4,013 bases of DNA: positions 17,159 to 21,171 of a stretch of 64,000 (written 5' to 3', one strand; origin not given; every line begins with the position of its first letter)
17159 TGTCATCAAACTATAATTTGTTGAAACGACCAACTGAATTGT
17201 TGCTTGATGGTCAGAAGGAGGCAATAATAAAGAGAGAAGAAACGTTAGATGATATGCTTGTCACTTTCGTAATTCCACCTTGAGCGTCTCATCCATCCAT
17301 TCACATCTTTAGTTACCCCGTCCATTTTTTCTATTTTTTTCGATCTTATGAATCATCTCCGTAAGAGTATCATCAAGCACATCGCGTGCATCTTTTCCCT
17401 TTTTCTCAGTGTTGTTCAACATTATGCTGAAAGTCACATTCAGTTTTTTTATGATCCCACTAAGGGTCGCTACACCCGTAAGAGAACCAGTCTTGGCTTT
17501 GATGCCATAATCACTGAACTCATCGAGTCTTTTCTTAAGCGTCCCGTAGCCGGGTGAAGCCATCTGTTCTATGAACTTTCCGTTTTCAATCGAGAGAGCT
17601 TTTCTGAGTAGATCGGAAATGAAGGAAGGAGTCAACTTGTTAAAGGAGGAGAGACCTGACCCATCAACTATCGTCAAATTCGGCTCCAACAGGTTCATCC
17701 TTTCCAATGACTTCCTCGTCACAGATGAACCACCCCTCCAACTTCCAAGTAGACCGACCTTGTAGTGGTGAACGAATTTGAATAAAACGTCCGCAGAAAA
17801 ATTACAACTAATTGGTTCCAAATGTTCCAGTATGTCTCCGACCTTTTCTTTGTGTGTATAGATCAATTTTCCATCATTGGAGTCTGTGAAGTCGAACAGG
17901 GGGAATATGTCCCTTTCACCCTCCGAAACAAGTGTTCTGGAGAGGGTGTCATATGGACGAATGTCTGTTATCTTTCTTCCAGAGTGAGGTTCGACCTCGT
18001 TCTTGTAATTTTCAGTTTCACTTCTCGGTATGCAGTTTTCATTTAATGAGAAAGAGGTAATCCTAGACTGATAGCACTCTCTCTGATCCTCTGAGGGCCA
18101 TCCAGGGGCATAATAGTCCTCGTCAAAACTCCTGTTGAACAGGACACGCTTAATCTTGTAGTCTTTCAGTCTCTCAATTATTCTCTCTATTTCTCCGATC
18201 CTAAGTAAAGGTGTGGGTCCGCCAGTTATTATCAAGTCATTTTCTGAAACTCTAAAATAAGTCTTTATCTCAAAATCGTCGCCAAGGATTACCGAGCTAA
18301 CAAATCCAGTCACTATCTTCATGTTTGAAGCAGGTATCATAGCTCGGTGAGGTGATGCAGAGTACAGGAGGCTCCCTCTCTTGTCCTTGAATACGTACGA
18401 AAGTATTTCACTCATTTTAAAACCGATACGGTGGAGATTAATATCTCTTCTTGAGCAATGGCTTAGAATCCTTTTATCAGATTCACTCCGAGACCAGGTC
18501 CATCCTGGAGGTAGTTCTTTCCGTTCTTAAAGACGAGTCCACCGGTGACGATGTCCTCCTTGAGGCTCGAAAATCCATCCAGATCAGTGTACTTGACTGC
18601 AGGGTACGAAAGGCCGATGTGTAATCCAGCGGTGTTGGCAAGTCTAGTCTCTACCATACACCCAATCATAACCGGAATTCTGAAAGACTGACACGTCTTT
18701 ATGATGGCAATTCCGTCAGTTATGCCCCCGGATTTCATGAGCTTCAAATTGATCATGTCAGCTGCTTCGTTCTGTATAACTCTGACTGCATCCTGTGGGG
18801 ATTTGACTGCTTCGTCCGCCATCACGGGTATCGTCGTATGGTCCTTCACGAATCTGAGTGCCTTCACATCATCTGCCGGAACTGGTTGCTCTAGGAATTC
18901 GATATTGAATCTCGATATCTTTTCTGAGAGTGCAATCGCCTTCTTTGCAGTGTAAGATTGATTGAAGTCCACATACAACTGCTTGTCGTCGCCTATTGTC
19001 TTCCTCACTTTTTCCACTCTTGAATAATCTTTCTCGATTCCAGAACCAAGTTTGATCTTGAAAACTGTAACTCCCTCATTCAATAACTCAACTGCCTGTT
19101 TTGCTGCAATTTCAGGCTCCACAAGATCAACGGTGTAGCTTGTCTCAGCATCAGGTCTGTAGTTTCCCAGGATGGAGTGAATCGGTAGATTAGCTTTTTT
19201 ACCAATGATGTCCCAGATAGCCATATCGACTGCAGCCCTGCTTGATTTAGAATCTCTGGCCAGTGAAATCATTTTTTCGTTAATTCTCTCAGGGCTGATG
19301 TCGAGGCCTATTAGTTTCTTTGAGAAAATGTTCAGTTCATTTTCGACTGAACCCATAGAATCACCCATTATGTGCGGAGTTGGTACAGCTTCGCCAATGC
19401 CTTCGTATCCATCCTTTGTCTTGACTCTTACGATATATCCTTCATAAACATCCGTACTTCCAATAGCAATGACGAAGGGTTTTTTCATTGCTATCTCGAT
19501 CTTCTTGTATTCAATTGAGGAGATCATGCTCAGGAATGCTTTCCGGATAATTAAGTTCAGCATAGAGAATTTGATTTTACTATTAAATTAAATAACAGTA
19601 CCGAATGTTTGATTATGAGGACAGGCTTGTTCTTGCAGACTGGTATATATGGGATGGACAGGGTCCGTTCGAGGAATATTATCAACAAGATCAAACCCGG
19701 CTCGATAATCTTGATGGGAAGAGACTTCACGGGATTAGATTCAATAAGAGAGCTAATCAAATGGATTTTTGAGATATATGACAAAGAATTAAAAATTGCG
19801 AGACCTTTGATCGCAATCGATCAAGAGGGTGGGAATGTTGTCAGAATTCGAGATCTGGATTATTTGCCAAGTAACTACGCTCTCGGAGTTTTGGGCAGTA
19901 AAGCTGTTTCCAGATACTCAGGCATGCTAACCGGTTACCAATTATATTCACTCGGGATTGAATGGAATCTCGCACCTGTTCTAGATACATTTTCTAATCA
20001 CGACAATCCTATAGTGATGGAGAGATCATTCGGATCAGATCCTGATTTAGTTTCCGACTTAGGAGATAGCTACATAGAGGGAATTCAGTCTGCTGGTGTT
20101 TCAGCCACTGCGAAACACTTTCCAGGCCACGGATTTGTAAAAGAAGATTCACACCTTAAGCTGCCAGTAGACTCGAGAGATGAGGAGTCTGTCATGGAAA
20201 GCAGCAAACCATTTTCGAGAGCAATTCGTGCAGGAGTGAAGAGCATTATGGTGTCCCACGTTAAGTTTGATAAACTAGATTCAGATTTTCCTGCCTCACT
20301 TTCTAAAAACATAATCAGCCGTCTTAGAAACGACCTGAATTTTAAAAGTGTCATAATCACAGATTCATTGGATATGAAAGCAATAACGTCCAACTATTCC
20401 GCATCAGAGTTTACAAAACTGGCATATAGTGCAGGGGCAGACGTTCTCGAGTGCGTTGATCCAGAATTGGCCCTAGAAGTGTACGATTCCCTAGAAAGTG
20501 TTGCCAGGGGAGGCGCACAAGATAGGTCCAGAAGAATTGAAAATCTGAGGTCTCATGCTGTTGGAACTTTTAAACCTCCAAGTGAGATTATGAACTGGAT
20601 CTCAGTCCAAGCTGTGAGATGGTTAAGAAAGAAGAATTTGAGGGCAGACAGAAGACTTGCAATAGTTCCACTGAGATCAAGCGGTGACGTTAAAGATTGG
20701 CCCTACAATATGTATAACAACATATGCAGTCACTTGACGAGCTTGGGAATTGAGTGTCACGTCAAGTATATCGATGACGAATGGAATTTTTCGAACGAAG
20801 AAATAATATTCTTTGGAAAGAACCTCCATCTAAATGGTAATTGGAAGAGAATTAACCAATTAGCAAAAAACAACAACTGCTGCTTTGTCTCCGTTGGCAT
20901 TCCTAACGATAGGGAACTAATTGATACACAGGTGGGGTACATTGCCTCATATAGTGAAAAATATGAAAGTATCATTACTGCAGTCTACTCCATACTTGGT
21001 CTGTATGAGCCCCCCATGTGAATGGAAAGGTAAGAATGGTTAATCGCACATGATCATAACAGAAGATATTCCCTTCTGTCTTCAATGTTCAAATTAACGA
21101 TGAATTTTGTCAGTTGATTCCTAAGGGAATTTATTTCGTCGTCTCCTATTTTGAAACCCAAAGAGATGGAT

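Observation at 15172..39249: Contiguous ~24-kb island for scavenging and catabolism of bacterial peptidoglycan in an archaeal-looking genome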

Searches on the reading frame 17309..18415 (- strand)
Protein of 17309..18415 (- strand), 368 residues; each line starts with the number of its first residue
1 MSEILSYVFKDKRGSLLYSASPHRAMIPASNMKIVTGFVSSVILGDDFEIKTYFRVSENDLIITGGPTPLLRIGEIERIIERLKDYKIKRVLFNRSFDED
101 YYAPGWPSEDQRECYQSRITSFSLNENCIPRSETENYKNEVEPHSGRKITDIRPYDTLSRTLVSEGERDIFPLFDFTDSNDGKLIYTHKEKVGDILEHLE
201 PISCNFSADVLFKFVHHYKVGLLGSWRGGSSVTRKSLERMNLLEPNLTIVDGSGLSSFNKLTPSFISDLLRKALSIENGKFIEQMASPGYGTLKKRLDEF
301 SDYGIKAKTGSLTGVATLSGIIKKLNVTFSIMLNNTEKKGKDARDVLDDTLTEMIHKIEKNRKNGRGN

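Call 3: search_protein_families(library=pfam, proteins=[window:17309-18415:-], max_evalue=0.001)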
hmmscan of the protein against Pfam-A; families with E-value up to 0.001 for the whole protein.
window:17309-18415:- (368 aa): 1 family
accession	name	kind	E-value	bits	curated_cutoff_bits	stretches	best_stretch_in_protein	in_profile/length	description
PF02113.21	Peptidase_S13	-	1.3e-40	140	22.8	2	188-352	270-442/444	D-Ala-D-Ala carboxypeptidase 3 (S13) family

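Call 5: search_protein_families(library=ncbifam, proteins=[window:17309-18415:-], max_evalue=0.001)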
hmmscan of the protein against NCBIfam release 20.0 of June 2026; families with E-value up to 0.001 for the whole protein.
window:17309-18415:- (368 aa): 2 families
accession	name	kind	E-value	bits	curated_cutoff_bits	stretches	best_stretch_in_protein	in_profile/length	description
TIGR00666.1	PBP4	equivalog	4.8e-32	111.2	107.8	2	194-335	249-397/397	D-alanyl-D-alanine carboxypeptidase/D-alanyl-D-alanine endopeptidase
NF008322.0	PRK11113.1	equivalog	5.6e-28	97.7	527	2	185-326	288-435/477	serine-type D-Ala-D-Ala carboxypeptidase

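Call 44: search_solved_structures(query=window:17309-18415:-, max_evalue=0.001, show_alignments=1)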
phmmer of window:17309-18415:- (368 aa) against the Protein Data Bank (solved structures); distinct sequences matched with E-value up to 0.001: 6.
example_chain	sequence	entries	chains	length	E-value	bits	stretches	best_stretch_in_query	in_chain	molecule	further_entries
2ex2_A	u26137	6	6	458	3.3e-21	79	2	191-323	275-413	Penicillin-binding protein 4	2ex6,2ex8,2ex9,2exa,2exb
1w5d_A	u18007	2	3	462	2.6e-12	49.8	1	199-347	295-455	PENICILLIN-BINDING PROTEIN | D-alanyl-D-alanine carboxypeptidase DacC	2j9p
2wke_A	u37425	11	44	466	7.5e-11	45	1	180-334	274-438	D-ALANYL-D-ALANINE CARBOXYPEPTIDASE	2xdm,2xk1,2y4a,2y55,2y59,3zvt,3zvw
3zcz_A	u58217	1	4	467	7.5e-11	45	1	180-334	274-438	D-ALANYL-D-ALANINE CARBOXYPEPTIDASE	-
3a3d_A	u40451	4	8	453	7.6e-11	45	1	181-323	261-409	Penicillin-binding protein 4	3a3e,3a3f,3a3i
1w79_A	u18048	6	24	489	8.6e-11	44.8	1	180-334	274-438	D-alanyl-D-alanine carboxypeptidase | D-ALANYL-D-ALANINE CARBOXYPEPTIDASE,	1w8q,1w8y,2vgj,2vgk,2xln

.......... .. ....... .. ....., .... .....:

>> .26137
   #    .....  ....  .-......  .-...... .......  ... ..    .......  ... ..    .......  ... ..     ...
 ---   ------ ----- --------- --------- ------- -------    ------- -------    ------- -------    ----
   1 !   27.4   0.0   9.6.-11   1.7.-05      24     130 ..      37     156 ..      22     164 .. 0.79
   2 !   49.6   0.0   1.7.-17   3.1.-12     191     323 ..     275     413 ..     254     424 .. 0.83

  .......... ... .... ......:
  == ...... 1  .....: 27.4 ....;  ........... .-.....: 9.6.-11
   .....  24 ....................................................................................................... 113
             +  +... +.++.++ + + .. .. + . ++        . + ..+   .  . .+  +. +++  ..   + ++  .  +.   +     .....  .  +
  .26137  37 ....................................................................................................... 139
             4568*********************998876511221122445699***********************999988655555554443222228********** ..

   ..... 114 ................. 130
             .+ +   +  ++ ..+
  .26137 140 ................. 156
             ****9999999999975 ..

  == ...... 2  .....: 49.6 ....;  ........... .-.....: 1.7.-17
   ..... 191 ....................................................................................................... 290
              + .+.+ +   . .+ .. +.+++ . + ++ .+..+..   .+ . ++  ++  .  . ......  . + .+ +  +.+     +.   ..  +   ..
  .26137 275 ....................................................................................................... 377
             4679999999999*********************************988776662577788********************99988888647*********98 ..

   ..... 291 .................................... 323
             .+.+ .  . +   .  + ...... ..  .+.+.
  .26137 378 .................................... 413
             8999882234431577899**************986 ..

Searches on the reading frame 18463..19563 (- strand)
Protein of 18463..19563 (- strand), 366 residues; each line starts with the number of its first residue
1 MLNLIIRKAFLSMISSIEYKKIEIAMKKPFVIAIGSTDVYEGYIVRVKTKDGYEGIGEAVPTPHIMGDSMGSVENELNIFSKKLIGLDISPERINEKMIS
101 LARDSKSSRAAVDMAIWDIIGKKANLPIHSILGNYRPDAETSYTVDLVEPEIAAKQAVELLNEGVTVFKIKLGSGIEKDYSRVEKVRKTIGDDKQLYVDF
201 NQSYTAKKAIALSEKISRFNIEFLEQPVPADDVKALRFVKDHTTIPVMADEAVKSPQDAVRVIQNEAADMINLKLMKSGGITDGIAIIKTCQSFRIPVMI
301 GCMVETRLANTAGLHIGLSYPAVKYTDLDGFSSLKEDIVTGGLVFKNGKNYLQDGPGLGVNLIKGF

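Call 3: search_protein_families(library=pfam, proteins=[window:18463-19563:-], max_evalue=0.001)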
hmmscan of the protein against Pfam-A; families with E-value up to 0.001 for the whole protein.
window:18463-19563:- (366 aa): 3 families
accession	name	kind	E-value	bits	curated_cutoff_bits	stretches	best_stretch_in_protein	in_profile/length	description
PF13378.12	MR_MLE_C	-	5.1e-53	180.4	29.4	1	154-362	3-215/219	Enolase C-terminal domain-like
PF02746.21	MR_MLE_N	-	4.8e-15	56.2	22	1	26-133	12-117/117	Mandelate racemase / muconate lactonizing enzyme, N-terminal domain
PF07476.17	MAAL_C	-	1.4e-06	28.1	27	1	241-323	136-219/249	Methylaspartate ammonia-lyase C-terminus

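Call 5: search_protein_families(library=ncbifam, proteins=[window:18463-19563:-], max_evalue=0.001)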
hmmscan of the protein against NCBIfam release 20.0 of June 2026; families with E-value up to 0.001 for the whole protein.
window:18463-19563:- (366 aa): 17 families
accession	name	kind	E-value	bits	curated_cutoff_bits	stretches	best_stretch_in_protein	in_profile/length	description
NF041118.1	A_G_epim_Thtga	equivalog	5.3e-66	223.1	500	1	13-344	2-333/341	L-Ala-D/L-Glu epimerase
TIGR02534.1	mucon_cyclo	subfamily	7.1e-55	186.5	334.95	1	14-362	1-357/368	muconate/chloromuconate family cycloisomerase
NF042940.1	racemase_DgcA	equivalog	4.2e-50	170.8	400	1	20-347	4-311/323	N-acetyl-D-Glu racemase DgcA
NF043002.1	HProlDhtase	equivalog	1.4e-38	132.8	500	1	37-361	28-353/366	cis-3-hydroxy-L-proline dehydratase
TIGR01928.1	menC_lowGC_arch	equivalog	3.9e-38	131.3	200.65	1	21-310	2-290/325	o-succinylbenzoate synthase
NF011708.0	PRK15129.1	equivalog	5.6e-37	127.5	343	1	26-349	13-318/321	L-Ala-D/L-Glu epimerase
NF040790.2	glucon_galact_dh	equivalog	2.5e-34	118.7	750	1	44-362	27-361/390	bifunctional D-gluconate/D-galactonate dehydratase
NF047820.1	TalGalacDh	equivalog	9.6e-31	107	500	1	44-362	40-356/371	L-talarate/galactarate dehydratase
NF043051.1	ManoateDhtManD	equivalog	1.8e-28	99.5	550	2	183-362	195-375/403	D-mannonate dehydratase ManD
NF011654.0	PRK15072.1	subfamily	4.7e-28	98.2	430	2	183-362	196-376/404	D-galactonate dehydratase family protein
NF002782.0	PRK02901.1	equivalog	1.4e-26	93.2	288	1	139-341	75-279/328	o-succinylbenzoate synthase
NF010624.0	PRK14017.1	equivalog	1.5e-25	90.1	311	1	44-322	17-305/382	galactonate dehydratase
NF040866.1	AraD_Arch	equivalog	6.7e-25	87.9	650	1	107-362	102-361/372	arabinonate dehydratase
TIGR01927.1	menC_gam_Gplu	equivalog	7.6e-23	81.2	130.55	1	21-334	2-296/307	o-succinylbenzoate synthase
NF002739.0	PRK02714.1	equivalog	2.1e-17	63.6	259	1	16-320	4-290/320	o-succinylbenzoate synthase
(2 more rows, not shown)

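Call 43: search_solved_structures(query=window:18463-19563:-, max_evalue=1e-20, show_alignments=2)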
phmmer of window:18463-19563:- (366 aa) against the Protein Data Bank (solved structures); distinct sequences matched with E-value up to 1e-20: 56.
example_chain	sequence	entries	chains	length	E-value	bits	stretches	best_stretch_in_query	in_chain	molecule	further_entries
3jva_A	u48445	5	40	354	5.7e-65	222.8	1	16-360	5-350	Dipeptide Epimerase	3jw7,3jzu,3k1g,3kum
1jpm_A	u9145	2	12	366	3.1e-62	213.8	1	15-360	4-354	L-Ala-D/L-Glu Epimerase | similar to chloromuconate cycloisomerase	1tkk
2p88_A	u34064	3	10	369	6.2e-59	202.9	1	14-362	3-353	Mandelate racemase/muconate lactonizing enzyme family protein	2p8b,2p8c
3q45_A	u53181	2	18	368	3.2e-52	180.8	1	13-361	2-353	Mandelate racemase/muconate lactonizing enzyme family; possible chloromuconate cycloisomer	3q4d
3rit_A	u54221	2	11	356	6.9e-50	173.2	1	14-360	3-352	Dipeptide epimerase | Putative chloromuconate cycloisomerase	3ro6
2zad_A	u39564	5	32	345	9.6e-47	162.8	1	24-355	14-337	Muconate cycloisomerase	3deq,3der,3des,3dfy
2qde_A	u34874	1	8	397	4.2e-41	144.3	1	14-362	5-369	Mandelate racemase/muconate lactonizing enzyme family protein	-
3dg3_A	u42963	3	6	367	2.3e-40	141.8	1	23-362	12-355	Muconate cycloisomerase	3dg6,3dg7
3u9i_A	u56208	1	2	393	1.1e-39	139.6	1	15-349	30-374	Mandelate racemase/muconate lactonizing enzyme, C-terminal domain protein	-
3ik4_A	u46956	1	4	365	1e-38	136.4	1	13-362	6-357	Mandelate racemase/muconate lactonizing protein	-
3r0k_A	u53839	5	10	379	1.7e-36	129.1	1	12-364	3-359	Enzyme of enolase superfamily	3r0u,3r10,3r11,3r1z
3i4k_A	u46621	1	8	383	4e-36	127.9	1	14-362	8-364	Muconate lactonizing enzyme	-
3s5s_A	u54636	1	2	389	1.6e-35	125.9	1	13-346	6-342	Mandelate racemase/muconate lactonizing enzyme family protein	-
2pgw_A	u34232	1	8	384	6.5e-33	117.3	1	12-363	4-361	Muconate cycloisomerase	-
4mgg_A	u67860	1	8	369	2.3e-32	115.6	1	37-361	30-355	Muconate lactonizing enzyme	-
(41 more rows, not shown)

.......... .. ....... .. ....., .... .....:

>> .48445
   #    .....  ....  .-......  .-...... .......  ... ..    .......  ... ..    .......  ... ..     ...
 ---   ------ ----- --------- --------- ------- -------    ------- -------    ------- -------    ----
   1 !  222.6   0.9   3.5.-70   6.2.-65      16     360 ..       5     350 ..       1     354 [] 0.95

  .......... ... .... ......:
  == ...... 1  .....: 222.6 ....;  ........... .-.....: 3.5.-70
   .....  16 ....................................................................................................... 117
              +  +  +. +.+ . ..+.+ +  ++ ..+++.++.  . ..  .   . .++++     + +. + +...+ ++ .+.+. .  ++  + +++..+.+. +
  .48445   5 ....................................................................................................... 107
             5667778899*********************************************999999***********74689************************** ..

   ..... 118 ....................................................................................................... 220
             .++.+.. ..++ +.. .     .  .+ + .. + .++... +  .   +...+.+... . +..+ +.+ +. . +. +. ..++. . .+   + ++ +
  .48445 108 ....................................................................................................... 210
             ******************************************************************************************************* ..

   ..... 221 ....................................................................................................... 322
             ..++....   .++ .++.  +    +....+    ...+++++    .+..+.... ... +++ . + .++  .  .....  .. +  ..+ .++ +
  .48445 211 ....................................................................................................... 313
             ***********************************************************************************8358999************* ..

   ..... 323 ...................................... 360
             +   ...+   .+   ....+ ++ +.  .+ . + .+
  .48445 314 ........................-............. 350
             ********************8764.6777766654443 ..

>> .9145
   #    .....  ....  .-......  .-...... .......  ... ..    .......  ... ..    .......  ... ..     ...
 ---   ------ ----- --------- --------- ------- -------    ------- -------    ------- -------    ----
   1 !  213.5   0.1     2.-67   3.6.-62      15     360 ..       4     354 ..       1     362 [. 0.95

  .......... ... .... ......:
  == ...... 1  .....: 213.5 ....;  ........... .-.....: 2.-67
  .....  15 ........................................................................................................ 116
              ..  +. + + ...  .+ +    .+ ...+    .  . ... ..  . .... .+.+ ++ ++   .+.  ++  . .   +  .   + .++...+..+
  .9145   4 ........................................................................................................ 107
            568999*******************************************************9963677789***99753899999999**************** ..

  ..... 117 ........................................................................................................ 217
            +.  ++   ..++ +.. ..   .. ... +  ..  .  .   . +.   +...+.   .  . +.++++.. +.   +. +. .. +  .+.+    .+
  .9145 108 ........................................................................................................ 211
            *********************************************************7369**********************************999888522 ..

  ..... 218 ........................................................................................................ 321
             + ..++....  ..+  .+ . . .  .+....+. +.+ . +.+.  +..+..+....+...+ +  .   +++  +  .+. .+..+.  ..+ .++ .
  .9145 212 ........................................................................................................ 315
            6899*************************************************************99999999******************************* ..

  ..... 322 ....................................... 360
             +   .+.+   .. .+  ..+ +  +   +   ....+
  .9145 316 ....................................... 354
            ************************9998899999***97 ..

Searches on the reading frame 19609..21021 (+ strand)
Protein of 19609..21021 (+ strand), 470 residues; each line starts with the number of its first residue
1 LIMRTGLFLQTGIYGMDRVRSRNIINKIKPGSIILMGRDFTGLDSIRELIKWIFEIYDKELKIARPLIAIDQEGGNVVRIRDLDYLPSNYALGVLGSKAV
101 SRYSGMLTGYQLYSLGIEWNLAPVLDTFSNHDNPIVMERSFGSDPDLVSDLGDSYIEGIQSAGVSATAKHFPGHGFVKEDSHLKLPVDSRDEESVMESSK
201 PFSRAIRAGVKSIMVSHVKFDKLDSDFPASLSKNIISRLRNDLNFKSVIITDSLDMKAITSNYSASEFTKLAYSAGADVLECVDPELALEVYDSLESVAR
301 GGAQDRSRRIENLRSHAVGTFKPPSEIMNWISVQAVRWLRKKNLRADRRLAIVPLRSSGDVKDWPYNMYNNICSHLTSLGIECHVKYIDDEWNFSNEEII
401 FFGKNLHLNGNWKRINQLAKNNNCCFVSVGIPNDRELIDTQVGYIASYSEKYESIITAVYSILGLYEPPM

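Call 3: search_protein_families(library=pfam, proteins=[window:19609-21021:+], max_evalue=0.001)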
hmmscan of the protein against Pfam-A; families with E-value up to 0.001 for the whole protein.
window:19609-21021:+ (470 aa): 1 family
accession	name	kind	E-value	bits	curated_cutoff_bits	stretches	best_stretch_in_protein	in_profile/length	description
PF00933.27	Glyco_hydro_3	-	1.6e-60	205.7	27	1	20-303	19-300/316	Glycosyl hydrolase family 3 N terminal domain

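Call 5: search_protein_families(library=ncbifam, proteins=[window:19609-21021:+], max_evalue=0.001)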
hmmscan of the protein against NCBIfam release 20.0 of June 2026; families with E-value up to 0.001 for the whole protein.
window:19609-21021:+ (470 aa): 5 families
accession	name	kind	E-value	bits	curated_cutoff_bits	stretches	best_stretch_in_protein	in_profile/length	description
NF003740.0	PRK05337.1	equivalog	1.6e-54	185.3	207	1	22-313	19-307/340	beta-N-acetylhexosaminidase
NF052329.1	XyloArabinsidase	equivalog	1.5e-17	63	1050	1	100-279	125-304/750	beta-xylosidase/alpha-l-arabinosidase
NF041579.1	betaxyl_Flavo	equivalog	2.5e-09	35.9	1350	1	118-260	117-264/716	beta-xylosidase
NF052331.1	Bet13-16Glucosase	equivalog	7.8e-07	27.6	1330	1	111-253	121-264/750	exo-beta-d-1,3/1,6-glucosidase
NF041776.1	xylosidase_Xyl3A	equivalog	0.00011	20.3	1250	1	140-301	134-300/846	xylan 1,4-beta-xylosidase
